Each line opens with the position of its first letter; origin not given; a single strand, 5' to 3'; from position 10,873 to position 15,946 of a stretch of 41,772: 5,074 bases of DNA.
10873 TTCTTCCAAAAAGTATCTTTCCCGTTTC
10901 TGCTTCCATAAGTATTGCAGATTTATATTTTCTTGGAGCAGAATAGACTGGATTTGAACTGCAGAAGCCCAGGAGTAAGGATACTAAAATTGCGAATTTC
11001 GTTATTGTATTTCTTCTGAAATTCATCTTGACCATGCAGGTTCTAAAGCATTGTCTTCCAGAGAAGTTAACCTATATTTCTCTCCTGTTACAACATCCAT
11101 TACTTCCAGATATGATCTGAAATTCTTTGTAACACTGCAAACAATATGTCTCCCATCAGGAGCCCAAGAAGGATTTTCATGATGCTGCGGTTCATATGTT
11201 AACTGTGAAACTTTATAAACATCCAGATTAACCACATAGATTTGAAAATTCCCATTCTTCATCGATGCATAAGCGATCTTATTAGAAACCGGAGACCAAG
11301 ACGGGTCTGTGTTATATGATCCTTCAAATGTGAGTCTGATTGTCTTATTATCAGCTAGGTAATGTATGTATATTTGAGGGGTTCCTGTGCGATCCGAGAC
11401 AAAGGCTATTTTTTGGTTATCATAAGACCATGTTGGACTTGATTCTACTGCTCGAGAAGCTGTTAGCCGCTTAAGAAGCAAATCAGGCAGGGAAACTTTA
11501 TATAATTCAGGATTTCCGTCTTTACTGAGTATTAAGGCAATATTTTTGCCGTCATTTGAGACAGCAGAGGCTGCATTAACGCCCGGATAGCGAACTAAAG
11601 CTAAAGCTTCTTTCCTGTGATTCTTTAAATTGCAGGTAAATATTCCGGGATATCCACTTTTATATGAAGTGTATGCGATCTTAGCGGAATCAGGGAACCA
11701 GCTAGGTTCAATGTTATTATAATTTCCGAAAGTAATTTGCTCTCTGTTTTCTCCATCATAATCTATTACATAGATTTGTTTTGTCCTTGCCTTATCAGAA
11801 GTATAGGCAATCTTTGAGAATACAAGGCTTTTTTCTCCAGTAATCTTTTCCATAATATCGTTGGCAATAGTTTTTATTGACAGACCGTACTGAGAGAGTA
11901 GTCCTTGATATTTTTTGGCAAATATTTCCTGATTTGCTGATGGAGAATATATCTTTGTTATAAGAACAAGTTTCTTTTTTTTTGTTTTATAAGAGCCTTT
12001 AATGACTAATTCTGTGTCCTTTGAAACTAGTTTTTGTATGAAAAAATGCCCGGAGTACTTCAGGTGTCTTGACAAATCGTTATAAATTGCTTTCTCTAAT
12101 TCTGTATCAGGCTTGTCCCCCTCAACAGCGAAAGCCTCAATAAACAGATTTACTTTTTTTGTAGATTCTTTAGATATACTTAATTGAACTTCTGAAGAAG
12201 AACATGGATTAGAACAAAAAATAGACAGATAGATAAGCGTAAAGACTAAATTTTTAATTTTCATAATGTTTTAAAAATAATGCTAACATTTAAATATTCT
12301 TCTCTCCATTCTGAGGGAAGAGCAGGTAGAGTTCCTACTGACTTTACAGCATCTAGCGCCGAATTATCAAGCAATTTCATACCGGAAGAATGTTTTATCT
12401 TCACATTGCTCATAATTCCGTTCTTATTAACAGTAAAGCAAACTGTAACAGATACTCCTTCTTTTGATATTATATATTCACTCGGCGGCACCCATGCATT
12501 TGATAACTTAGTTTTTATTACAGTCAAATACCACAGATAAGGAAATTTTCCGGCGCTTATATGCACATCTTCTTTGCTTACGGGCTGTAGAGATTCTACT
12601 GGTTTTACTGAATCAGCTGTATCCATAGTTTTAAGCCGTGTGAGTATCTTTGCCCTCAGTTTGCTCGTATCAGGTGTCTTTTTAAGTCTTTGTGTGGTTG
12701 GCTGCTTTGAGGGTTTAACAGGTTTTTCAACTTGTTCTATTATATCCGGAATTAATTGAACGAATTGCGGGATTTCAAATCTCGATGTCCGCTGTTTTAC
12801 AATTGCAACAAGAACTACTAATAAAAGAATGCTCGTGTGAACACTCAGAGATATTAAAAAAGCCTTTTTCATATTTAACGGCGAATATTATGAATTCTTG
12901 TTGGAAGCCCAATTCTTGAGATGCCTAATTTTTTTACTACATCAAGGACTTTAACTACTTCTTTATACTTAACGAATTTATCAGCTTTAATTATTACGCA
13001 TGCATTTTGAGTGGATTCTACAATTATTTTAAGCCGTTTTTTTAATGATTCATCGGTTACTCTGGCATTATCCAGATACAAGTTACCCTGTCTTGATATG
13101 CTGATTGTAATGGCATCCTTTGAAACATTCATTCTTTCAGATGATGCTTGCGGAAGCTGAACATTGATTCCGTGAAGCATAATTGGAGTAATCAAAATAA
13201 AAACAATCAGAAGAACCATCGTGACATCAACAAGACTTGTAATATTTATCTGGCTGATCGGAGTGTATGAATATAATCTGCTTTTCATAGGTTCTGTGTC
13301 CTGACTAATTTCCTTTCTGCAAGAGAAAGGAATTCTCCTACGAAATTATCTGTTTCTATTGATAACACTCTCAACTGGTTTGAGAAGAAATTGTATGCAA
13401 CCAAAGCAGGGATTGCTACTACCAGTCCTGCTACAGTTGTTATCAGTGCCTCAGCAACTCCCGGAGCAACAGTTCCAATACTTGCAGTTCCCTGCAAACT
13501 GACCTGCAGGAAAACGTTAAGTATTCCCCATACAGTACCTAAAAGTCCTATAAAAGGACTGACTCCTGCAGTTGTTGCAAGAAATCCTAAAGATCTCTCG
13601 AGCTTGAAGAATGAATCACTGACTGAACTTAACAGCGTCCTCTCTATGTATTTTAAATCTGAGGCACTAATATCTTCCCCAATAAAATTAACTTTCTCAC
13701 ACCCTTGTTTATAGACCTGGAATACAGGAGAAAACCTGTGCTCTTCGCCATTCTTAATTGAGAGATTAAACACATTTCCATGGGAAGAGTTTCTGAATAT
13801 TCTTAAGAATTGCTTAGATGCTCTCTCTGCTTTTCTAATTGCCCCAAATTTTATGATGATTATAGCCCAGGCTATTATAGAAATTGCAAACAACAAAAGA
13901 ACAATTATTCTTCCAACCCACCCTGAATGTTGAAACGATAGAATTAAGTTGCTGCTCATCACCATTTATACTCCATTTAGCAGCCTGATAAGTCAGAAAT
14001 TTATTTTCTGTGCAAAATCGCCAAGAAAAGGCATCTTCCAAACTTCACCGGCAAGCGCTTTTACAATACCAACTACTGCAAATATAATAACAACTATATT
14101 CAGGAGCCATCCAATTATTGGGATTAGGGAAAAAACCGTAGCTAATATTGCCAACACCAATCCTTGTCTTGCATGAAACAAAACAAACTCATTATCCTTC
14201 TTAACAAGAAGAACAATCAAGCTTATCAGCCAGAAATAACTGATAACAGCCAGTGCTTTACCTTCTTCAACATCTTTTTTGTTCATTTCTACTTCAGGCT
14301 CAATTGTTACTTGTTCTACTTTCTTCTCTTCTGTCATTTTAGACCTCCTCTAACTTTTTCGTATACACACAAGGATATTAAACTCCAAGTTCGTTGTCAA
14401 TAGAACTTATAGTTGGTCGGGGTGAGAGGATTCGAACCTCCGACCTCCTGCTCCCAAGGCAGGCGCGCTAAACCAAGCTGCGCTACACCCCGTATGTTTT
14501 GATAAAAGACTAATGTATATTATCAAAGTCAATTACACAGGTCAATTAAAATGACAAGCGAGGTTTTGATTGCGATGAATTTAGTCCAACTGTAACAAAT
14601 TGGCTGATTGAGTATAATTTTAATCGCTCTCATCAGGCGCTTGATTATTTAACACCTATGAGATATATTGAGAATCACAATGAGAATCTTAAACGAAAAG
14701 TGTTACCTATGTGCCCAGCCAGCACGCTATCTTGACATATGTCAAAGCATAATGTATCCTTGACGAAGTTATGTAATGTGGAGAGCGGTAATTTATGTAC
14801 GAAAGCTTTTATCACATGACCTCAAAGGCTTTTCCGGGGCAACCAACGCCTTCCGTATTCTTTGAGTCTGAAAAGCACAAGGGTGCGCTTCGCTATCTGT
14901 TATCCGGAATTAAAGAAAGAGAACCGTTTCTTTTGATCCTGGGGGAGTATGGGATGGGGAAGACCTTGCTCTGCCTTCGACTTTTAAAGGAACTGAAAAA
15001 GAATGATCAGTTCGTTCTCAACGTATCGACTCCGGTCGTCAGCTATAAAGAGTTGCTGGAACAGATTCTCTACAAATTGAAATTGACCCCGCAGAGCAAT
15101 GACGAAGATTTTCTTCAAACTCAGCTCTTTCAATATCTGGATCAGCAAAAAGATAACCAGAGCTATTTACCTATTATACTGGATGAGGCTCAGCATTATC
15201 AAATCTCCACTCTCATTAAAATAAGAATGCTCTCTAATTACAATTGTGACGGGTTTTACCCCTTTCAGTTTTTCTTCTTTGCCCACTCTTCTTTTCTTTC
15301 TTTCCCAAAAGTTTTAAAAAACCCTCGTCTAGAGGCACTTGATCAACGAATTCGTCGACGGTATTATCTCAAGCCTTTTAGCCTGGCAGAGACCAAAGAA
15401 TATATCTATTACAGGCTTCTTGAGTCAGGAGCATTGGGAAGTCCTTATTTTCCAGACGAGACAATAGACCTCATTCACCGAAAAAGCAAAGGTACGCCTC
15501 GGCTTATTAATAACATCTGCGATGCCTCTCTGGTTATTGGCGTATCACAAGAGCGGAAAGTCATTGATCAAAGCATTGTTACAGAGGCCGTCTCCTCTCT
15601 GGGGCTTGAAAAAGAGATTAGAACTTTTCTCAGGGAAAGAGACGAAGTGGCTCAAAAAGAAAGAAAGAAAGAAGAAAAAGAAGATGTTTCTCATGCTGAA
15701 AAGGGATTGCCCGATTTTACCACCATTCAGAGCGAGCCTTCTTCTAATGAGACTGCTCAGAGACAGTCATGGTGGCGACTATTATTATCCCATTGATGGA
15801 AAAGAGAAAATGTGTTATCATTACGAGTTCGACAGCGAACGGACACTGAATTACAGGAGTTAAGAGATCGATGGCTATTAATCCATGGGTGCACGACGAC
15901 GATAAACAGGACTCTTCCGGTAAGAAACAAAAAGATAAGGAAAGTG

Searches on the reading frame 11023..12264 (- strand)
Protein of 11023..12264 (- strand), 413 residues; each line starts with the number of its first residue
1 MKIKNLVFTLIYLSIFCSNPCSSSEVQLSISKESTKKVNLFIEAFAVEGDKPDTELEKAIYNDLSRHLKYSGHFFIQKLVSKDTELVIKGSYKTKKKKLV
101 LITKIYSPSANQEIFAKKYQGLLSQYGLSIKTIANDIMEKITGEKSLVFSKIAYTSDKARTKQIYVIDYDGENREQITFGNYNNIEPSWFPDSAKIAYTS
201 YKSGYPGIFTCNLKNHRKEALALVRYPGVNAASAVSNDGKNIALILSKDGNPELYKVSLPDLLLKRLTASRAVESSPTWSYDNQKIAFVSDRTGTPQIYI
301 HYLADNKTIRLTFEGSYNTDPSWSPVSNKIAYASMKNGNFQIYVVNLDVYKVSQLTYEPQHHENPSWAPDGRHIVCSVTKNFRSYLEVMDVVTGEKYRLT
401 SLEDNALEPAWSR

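Call 54: search_protein_families(library=pfam, proteins=[window:11023-12264:-], max_evalue=0.00001)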
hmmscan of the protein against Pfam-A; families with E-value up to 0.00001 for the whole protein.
window:11023-12264:- (413 aa): 2 families
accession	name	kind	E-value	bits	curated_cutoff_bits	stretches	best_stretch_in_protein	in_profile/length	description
PF07676.18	PD40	-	4.2e-38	128.9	20.9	3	264-300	1-38/38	WD40-like Beta Propeller Repeat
PF00930.27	DPPIV_N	-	3.3e-08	33.1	22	0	255-316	26-83/354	Dipeptidyl peptidase IV (DPP IV) N-terminal region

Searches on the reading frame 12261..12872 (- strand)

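Call 55: search_protein_families(library=pfam, proteins=[window:12261-12872:-], max_evalue=0.00001)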
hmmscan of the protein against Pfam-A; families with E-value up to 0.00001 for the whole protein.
window:12261-12872:- (203 aa): 2 families
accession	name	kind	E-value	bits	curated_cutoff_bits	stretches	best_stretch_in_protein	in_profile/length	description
PF13103.11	TonB_2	-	1.2e-11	44.9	22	1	114-196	3-81/85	TonB C terminal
PF03544.19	TonB_C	-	6.4e-08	33.4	24.6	1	141-201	17-78/79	Gram-negative bacterial TonB protein C-terminal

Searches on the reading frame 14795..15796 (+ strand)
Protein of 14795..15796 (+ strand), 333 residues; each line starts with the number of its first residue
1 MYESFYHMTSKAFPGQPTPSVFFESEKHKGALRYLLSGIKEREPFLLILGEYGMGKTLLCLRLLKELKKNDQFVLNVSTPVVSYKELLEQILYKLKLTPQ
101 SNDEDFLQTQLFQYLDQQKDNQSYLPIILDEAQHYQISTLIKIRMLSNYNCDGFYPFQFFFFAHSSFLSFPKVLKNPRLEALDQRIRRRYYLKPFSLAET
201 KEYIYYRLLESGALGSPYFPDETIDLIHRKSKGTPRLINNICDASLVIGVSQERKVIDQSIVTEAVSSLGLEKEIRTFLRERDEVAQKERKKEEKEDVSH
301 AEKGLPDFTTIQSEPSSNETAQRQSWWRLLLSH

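Call 55: search_protein_families(library=pfam, proteins=[window:14795-15796:+], max_evalue=0.00001)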
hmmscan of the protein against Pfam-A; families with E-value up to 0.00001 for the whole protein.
window:14795-15796:+ (333 aa): 2 families
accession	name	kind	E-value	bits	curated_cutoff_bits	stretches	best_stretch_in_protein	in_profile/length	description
PF13401.12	AAA_22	-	1.2e-14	55.2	27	1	42-166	4-125/130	AAA domain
PF13191.12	AAA_16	-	2.3e-06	28.6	32.6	1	23-116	3-103/167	AAA ATPase domain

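Call 59: search_protein_families(library=ncbifam, proteins=[window:14795-15796:+], max_evalue=0.00001)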
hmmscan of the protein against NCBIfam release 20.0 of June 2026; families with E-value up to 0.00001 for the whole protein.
window:14795-15796:+ (333 aa): 1 family
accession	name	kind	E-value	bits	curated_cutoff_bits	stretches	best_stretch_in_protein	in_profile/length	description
TIGR03015.1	pepcterm_ATPase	hypoth_equivalog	2.8e-53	181.1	324.5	1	1-269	1-266/269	XrtA/PEP-CTERM system-associated ATPase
